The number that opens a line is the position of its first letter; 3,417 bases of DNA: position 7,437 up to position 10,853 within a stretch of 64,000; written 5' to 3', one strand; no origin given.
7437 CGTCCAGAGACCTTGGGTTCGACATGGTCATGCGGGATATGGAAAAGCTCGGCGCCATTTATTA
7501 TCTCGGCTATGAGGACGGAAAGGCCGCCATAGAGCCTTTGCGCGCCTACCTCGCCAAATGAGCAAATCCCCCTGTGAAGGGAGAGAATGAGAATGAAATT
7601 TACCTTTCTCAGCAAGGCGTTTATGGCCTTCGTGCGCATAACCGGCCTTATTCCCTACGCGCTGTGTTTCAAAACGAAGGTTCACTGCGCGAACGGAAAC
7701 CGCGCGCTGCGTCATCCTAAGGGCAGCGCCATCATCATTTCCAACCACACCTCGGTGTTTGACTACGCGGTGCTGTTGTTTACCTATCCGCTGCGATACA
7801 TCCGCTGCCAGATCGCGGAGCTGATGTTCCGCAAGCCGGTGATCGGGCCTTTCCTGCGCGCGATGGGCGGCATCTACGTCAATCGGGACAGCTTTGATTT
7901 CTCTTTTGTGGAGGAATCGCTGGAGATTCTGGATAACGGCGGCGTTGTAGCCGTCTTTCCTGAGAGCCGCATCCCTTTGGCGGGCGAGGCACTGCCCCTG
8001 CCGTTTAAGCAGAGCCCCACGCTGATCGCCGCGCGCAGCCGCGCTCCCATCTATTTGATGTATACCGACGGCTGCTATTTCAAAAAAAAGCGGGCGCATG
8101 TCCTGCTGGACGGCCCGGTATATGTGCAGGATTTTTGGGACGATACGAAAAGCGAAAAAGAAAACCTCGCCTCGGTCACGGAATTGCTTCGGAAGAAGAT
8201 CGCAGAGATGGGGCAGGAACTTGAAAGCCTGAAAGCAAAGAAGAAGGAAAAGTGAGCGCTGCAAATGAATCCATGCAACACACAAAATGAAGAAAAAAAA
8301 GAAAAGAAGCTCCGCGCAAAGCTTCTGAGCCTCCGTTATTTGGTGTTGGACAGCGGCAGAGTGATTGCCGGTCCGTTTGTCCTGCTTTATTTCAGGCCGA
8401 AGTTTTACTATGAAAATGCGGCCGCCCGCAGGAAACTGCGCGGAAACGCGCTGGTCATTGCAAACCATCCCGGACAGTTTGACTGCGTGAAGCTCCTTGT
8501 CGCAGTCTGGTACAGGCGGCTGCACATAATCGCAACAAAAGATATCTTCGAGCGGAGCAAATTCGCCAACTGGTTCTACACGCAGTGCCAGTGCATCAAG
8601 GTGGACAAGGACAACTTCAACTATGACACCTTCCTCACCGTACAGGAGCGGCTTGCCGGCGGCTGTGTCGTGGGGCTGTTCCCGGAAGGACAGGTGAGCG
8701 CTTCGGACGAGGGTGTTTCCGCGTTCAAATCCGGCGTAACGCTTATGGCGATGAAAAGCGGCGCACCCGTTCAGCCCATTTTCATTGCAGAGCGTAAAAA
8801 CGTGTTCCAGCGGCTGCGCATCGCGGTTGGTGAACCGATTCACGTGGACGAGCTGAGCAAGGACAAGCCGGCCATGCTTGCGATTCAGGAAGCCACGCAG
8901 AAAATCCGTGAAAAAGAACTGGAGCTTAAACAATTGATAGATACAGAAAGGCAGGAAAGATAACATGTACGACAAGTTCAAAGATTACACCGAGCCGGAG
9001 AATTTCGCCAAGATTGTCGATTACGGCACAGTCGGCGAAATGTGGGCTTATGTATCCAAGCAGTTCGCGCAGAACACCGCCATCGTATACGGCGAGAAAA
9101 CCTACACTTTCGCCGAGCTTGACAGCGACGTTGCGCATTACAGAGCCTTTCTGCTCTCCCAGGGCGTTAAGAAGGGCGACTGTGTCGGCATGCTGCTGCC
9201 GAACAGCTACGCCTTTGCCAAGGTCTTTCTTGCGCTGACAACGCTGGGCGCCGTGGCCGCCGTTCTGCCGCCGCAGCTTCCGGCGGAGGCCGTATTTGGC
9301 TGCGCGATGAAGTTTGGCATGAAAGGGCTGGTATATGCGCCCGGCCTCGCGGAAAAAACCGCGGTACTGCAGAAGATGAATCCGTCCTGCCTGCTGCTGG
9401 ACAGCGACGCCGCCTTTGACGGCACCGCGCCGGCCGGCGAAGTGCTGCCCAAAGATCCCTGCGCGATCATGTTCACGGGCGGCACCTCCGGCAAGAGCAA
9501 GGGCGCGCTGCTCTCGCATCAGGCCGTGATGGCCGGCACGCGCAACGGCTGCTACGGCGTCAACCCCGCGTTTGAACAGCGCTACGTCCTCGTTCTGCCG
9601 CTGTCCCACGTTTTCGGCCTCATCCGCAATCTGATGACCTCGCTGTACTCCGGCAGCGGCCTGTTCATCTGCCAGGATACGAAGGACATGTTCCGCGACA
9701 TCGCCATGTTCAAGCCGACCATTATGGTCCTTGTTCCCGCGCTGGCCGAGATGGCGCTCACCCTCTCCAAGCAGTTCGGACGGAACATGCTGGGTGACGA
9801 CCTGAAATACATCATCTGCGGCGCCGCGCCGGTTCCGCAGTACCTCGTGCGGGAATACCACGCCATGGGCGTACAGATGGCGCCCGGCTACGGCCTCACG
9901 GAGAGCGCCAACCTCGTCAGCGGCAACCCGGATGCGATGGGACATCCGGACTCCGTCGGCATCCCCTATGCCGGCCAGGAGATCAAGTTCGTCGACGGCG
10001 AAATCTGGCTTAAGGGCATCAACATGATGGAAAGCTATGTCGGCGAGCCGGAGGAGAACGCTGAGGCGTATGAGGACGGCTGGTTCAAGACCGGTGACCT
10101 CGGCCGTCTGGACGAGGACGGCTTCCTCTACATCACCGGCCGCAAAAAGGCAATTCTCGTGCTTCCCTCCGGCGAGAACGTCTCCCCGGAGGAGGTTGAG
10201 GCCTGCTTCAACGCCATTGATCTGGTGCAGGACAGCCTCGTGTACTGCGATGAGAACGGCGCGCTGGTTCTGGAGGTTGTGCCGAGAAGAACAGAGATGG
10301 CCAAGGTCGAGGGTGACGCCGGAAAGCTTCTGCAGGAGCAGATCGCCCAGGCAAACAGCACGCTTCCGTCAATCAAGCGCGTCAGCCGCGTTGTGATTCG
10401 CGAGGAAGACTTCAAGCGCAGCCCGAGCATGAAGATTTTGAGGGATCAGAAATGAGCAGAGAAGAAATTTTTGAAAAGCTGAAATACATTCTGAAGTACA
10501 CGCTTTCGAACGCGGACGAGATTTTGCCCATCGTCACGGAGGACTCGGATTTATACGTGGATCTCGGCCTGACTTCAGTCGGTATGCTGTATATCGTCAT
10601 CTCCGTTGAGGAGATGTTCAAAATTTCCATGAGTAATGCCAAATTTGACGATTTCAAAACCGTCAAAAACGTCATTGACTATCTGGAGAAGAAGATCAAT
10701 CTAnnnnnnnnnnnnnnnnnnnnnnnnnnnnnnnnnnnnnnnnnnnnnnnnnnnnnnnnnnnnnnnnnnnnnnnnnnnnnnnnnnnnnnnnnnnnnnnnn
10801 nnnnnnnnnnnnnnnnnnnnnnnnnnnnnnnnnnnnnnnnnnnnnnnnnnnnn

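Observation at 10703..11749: LRAT/PLAAT-type thiol acyltransferase fused to an Sfp-type phosphopantetheinyl transferase, translationally coupled to an ACP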

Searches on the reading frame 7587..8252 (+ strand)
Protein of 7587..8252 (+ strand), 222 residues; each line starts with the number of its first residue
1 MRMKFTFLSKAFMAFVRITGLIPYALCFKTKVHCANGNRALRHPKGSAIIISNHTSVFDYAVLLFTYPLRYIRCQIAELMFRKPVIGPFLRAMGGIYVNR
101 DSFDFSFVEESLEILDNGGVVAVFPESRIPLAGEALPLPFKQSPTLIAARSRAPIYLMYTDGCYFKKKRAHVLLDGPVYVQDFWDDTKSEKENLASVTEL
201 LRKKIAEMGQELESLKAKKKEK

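Call 3: search_protein_families(library=pfam, proteins=[window:7587-8252:+], max_evalue=0.01)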
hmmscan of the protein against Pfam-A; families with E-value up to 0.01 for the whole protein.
window:7587-8252:+ (222 aa): 1 family
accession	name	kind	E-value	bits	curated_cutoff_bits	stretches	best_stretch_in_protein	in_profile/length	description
PF01553.26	Acyltransferase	-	5.6e-15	55.8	23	1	44-156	12-127/132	Acyltransferase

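Call 4: search_protein_families(library=ncbifam, proteins=[window:7587-8252:+], max_evalue=0.01)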
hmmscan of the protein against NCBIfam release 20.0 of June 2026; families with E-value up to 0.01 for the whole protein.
window:7587-8252:+ (222 aa): 4 families
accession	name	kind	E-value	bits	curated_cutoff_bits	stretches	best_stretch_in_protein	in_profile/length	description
TIGR00530.1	AGP_acyltrn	subfamily_domain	3.4e-12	46.2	102.95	1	44-156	13-125/130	1-acylglycerol-3-phosphate O-acyltransferase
NF006386.0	PRK08633.1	equivalog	1.7e-11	42.6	1221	1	37-163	433-554/1147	acyl-[ACP]--phospholipid O-acyltransferase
NF005291.0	PRK06814.1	equivalog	5e-06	24.7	1349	1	21-163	432-566/1140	acyl-[ACP]--phospholipid O-acyltransferase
NF005959.0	PRK08043.1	equivalog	0.0012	17.2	886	1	38-165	22-142/719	bifunctional acyl-ACP--phospholipid O-acyltransferase/long-chain-fatty-acid--ACP ligase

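Call 28: find_related_loci(query=A2, collection=metagenome_contigs, flank=7000)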
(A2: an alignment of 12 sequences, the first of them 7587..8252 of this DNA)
Query A2 (222 aa) in metagenome_contigs; peptide patterns used: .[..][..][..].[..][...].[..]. (x = any residue, [..] = any of these).
194 stretches matched a pattern; 156 encode a relative of the query (tblastn E <= 1e-3); the best 80 are kept; 80 distinct loci.
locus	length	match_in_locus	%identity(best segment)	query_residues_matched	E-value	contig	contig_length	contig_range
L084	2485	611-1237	50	10-218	2e-71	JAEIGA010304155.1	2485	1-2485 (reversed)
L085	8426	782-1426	49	8-222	7e-68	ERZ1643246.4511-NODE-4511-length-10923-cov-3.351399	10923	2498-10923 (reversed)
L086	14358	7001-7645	49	8-222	7e-68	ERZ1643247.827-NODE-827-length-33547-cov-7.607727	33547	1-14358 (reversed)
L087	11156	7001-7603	50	12-210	6e-66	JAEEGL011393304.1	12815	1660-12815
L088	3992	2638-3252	52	10-214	8e-66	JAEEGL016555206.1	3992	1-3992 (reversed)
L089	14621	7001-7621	52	2-208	3e-65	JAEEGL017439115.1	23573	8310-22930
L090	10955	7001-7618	52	14-219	1e-64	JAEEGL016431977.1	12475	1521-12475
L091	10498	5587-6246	48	1-220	5e-64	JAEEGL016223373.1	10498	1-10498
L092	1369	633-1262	48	14-222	1e-67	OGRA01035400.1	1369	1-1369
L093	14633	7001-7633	50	10-219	2e-63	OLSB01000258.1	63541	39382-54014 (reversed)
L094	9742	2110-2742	50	10-219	8e-63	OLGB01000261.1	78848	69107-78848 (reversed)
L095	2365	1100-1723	47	6-213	3e-63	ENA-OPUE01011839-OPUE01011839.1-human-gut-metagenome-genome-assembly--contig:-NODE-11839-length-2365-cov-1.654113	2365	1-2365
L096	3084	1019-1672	48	2-218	2e-62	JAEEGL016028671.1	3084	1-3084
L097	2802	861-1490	49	2-205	1e-61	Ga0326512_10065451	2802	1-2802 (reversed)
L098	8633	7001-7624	50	12-219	2e-61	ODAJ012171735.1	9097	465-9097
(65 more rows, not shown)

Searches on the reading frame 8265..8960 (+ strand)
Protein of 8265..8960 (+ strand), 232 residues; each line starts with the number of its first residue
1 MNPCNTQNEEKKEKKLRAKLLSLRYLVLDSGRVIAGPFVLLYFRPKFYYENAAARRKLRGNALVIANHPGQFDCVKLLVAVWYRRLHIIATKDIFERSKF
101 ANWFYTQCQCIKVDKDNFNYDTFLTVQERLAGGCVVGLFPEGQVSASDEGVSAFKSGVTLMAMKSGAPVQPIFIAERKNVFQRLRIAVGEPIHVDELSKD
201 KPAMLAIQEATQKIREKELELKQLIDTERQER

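Call 3: search_protein_families(library=pfam, proteins=[window:8265-8960:+], max_evalue=0.01)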
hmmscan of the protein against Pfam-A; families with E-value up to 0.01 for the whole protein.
window:8265-8960:+ (232 aa): 1 family
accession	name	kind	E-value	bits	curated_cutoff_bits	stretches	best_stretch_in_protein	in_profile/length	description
PF01553.26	Acyltransferase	-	7.3e-18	65.1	23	1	57-174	12-131/132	Acyltransferase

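Call 4: search_protein_families(library=ncbifam, proteins=[window:8265-8960:+], max_evalue=0.01)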
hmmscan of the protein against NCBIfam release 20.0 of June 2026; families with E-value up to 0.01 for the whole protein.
window:8265-8960:+ (232 aa): 4 families
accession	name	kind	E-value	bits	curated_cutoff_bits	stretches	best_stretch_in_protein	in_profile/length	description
TIGR00530.1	AGP_acyltrn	subfamily_domain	2.6e-16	59.6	102.95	1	59-174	15-129/130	1-acylglycerol-3-phosphate O-acyltransferase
NF006386.0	PRK08633.1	equivalog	1.7e-12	45.9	1221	1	59-174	440-551/1147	acyl-[ACP]--phospholipid O-acyltransferase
NF052615.1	orn_lipid_OlsF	equivalog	3.1e-07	29.3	620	1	57-178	77-200/570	bifunctional ornithine lipid synthase OlsF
NF011593.0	PRK15018.1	equivalog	3.1e-05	23.8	501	1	58-207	63-219/245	1-acylglycerol-3-phosphate O-acyltransferase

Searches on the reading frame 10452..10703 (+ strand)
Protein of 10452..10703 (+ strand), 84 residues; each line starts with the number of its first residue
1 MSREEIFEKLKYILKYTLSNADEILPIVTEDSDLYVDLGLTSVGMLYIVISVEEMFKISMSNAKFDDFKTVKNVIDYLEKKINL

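Call 3: search_protein_families(library=pfam, proteins=[window:10452-10703:+], max_evalue=0.01)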
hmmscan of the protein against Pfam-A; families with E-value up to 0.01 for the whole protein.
window:10452-10703:+ (84 aa): 2 families
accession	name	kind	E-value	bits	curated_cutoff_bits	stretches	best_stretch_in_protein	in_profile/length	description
PF00550.31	PP-binding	-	3.1e-07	31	20.8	1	28-78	18-67/67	Phosphopantetheine attachment site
PF14573.12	PP-binding_2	-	0.0061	17.2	32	1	46-78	52-84/96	Acyl-carrier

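Call 4: search_protein_families(library=ncbifam, proteins=[window:10452-10703:+], max_evalue=0.01)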
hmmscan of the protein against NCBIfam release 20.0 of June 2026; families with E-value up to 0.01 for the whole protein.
window:10452-10703:+ (84 aa): 15 families
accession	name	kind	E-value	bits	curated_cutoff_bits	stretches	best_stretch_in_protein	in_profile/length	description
NF009104.0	PRK12449.1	equivalog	3e-13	49.5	70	1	1-82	1-79/80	acyl carrier protein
NF002150.0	PRK00982.1-4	subfamily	3.3e-10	40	66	1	1-81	1-78/80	acyl carrier protein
TIGR00517.1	acyl_carrier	equivalog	3.7e-10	39.5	70.45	1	4-81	2-76/77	acyl carrier protein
NF002148.0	PRK00982.1-2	subfamily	7.6e-10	38.5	71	1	3-82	2-78/79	acyl carrier protein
NF003757.0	PRK05350.1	equivalog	5.7e-07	29.6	65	1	1-82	2-80/83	acyl carrier protein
NF002147.0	PRK00982.1-1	equivalog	6.3e-07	29.1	84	1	3-81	5-80/83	acyl carrier protein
NF002151.0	PRK00982.1-5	equivalog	8.1e-07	29.1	92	1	5-81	3-76/78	acyl carrier protein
NF002149.0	PRK00982.1-3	equivalog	2.8e-06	27.2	106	1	6-81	4-76/78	acyl carrier protein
NF058660.1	cispen_ACP_AmcB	equivalog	3.7e-06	27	80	1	28-81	23-78/80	cispentacin biosynthesis acyl carrier protein AmcB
NF005798.0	PRK07639.1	equivalog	6.5e-05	23.3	100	1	1-81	1-81/91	petrobactin biosynthesis protein AsbD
NF040636.1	AcpM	exception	0.00026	20.9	146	1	28-80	25-77/93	meromycolate extension acyl carrier protein AcpM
NF005480.0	PRK07081.1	equivalog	0.00051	19.9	72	1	27-71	21-66/83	acyl carrier protein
NF006031.0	PRK08172.1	equivalog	0.0013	19.3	76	1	9-82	8-78/82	acyl carrier protein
NF005502.0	PRK07117.1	equivalog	0.0016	18.7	79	1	12-82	5-79/82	acyl carrier protein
TIGR04069.1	ocin_ACP_rel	hypoth_equivalog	0.0077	16.7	70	0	5-76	1-75/77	peptide maturation system acyl carrier-related protein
